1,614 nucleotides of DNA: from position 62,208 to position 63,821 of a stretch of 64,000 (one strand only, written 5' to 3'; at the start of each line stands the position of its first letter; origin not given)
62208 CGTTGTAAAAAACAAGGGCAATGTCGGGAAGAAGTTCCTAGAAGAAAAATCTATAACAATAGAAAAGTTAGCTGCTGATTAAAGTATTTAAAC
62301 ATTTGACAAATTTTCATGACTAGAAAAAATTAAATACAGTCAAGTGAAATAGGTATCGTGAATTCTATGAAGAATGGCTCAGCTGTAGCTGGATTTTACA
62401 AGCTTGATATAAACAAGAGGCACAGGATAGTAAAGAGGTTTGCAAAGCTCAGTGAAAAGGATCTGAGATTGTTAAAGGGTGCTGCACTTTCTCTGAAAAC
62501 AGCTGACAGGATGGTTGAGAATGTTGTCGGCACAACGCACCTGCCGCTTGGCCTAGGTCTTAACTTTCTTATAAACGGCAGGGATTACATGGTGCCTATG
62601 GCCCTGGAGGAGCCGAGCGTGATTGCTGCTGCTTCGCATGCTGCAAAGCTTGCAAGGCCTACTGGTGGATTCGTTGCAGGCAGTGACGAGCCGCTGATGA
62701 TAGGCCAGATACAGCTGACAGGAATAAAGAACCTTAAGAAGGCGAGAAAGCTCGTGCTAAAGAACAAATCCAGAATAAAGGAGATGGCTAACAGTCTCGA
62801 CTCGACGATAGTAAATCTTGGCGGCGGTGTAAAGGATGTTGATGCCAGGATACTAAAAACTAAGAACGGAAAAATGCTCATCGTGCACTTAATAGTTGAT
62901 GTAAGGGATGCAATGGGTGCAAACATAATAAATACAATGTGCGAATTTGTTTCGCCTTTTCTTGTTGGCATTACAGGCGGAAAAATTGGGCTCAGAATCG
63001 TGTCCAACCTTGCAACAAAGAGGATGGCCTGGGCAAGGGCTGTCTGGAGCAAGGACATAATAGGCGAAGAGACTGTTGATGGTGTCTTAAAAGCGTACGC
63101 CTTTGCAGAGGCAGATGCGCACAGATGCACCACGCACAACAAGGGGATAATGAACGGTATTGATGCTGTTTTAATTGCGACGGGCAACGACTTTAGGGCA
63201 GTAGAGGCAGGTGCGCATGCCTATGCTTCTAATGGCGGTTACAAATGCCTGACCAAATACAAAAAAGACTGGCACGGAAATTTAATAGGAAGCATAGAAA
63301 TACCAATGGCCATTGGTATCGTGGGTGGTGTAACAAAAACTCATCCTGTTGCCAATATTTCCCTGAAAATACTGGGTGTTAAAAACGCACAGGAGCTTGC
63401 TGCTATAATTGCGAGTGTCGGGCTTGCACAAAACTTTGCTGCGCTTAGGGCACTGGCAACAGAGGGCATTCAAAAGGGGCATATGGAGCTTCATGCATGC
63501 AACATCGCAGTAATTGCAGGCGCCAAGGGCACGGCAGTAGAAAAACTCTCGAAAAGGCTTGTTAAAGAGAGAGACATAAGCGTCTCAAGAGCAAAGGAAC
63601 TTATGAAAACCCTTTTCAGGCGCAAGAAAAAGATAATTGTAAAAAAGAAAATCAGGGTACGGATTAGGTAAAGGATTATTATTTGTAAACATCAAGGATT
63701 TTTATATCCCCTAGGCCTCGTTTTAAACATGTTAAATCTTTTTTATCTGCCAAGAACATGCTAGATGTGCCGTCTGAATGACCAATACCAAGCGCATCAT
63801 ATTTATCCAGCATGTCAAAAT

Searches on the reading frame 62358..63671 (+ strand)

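Call 72: search_protein_families(library=pfam, proteins=[window:62358-63671:+], max_evalue=0.00001)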
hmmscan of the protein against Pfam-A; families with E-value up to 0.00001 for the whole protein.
window:62358-63671:+ (437 aa): 1 family
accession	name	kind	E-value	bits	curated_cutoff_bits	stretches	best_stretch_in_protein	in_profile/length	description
PF00368.23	HMG-CoA_red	-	2.2e-109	366.3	27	1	18-380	2-368/368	Hydroxymethylglutaryl-coenzyme A reductase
